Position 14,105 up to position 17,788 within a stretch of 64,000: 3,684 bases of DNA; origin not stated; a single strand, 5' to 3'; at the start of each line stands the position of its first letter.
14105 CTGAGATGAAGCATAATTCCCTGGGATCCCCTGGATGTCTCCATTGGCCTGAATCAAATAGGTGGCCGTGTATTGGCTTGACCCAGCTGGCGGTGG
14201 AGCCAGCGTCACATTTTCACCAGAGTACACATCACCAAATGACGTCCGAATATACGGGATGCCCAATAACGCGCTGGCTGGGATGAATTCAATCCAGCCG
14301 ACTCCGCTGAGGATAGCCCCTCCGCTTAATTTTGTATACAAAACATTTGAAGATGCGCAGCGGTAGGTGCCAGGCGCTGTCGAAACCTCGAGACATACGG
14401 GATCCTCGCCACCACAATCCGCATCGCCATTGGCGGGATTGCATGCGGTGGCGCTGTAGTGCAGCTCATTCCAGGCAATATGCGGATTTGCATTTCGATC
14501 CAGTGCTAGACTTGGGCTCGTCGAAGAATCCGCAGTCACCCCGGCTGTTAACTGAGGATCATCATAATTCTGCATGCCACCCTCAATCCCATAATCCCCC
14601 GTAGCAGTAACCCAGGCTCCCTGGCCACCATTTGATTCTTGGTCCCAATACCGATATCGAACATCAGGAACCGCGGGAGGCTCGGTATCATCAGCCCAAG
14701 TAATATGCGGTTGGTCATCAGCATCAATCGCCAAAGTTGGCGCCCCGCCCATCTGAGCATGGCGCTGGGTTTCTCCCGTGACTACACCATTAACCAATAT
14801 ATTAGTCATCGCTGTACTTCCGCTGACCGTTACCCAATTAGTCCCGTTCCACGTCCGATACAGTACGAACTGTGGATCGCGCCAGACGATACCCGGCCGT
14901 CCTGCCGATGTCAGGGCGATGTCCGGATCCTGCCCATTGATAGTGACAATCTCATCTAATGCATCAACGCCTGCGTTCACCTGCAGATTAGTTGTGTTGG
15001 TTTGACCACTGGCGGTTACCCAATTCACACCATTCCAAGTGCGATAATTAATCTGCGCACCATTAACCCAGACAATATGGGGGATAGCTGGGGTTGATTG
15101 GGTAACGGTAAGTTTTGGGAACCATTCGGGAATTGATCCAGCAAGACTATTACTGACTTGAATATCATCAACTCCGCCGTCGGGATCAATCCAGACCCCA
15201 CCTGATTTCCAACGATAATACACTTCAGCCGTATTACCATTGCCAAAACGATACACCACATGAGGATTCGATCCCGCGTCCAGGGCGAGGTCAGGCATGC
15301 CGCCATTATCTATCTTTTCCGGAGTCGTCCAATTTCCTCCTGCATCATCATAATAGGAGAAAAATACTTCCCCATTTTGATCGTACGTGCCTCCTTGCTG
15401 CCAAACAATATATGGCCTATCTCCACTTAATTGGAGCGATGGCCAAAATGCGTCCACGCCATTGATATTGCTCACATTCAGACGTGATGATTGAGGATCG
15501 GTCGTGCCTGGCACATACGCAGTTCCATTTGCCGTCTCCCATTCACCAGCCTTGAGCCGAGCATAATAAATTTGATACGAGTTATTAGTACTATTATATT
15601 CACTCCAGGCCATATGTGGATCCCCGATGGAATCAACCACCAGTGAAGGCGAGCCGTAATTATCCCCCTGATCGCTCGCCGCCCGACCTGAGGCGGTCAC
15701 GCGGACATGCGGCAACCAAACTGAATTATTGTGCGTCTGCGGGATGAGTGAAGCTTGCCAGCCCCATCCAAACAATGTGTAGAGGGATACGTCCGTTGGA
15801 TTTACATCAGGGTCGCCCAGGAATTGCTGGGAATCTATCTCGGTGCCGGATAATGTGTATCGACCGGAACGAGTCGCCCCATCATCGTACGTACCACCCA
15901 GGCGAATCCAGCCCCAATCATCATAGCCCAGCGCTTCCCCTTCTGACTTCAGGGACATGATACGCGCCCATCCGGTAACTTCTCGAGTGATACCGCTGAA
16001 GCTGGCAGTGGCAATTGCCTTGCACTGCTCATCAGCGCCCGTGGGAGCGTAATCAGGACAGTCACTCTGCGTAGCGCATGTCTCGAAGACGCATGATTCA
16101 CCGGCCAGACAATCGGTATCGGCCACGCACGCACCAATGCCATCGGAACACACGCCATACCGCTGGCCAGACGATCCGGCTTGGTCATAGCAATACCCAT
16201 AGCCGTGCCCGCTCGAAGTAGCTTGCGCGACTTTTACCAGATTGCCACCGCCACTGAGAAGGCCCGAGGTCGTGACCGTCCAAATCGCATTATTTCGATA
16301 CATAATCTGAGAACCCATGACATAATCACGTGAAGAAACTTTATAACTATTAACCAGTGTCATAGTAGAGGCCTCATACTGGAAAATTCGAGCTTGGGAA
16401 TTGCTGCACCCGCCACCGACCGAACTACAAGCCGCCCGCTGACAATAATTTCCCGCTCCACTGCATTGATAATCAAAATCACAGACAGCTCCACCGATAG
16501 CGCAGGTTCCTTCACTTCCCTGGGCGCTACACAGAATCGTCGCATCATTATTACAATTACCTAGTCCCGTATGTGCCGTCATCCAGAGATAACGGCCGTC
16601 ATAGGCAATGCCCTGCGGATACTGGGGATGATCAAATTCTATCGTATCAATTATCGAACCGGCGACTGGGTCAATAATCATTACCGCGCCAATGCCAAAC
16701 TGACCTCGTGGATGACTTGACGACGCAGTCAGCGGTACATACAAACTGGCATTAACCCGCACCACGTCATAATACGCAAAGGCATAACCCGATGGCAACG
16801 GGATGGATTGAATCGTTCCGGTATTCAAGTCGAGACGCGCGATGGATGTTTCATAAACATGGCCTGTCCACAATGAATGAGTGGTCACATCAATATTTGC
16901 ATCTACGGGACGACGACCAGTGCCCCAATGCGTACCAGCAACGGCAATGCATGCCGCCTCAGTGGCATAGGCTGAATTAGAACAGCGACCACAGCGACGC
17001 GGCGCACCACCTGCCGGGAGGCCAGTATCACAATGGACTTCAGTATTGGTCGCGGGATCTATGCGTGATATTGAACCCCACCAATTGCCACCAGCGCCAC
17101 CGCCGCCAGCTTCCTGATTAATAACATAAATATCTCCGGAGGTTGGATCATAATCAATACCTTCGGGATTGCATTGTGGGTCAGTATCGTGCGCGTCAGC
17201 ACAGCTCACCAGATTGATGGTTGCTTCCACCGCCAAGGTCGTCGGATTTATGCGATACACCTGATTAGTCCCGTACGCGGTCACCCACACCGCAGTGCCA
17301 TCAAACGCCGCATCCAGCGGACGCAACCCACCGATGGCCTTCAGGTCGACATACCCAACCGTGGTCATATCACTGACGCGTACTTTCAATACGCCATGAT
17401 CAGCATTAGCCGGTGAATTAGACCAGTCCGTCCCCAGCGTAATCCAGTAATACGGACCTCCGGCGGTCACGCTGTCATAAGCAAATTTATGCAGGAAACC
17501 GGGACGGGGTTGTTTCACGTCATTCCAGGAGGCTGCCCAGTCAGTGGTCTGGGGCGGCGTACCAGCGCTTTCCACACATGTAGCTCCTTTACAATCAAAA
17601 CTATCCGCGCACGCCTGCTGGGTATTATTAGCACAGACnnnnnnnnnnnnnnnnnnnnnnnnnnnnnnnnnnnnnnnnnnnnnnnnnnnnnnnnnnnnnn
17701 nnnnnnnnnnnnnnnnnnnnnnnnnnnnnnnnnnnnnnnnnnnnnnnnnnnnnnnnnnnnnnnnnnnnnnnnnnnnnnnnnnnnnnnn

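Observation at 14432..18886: Two 7-bladed Trp-rich propeller arrays inside the 3934-aa protein, with a lectin-like repeat consensus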

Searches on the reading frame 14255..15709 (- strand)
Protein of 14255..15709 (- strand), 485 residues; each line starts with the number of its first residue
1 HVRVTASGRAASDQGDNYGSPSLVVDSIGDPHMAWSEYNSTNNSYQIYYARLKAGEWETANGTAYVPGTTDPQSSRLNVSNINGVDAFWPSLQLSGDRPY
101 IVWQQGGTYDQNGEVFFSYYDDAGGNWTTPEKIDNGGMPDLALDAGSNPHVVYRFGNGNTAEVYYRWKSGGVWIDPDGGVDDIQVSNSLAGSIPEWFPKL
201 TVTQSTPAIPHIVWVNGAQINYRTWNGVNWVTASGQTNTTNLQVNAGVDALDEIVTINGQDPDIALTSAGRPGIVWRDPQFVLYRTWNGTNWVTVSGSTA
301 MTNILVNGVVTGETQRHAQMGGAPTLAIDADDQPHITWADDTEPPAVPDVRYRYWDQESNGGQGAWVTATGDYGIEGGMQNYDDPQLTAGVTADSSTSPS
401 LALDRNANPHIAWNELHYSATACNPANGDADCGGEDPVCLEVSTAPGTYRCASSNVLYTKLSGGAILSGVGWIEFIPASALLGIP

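Call 26: search_protein_families(library=pfam, proteins=[window:14255-15709:-], max_evalue=10)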
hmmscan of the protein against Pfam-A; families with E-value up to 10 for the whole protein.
window:14255-15709:- (485 aa): 1 family
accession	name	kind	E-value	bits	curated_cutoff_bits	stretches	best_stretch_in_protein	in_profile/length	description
PF15892.11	BNR_4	-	5.7e-05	23.1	27.3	2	21-60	228-267/272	BNR repeat-containing family member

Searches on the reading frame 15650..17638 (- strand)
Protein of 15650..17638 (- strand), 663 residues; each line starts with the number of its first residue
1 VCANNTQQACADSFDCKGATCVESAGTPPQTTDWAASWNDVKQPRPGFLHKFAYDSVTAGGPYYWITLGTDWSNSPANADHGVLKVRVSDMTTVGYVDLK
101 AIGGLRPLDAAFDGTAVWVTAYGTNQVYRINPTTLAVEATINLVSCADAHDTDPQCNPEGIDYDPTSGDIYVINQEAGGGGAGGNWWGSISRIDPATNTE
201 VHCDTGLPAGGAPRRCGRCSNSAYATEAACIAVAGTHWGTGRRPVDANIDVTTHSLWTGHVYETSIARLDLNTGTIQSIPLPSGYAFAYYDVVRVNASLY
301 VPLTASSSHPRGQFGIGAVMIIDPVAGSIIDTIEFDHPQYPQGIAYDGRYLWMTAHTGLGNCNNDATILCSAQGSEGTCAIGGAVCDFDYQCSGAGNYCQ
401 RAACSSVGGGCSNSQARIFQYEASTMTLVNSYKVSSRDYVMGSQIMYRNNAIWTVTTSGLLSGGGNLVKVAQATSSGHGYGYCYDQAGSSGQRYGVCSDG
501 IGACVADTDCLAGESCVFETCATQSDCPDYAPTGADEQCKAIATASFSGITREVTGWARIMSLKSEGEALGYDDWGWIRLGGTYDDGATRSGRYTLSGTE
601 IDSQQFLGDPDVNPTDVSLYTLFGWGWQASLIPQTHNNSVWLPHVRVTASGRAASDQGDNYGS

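Call 26: search_protein_families(library=pfam, proteins=[window:15650-17638:-], max_evalue=10)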
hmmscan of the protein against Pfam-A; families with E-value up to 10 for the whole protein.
window:15650-17638:- (663 aa): 2 families
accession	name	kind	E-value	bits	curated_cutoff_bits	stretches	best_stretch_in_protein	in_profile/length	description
PF05096.18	Glu_cyclase_2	-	0.00012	22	22.3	1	115-172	178-236/249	Glutamine cyclotransferase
PF21959.2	DUF6923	-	0.047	13.9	27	1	83-140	111-167/234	Repeat of unknown function (DUF6923)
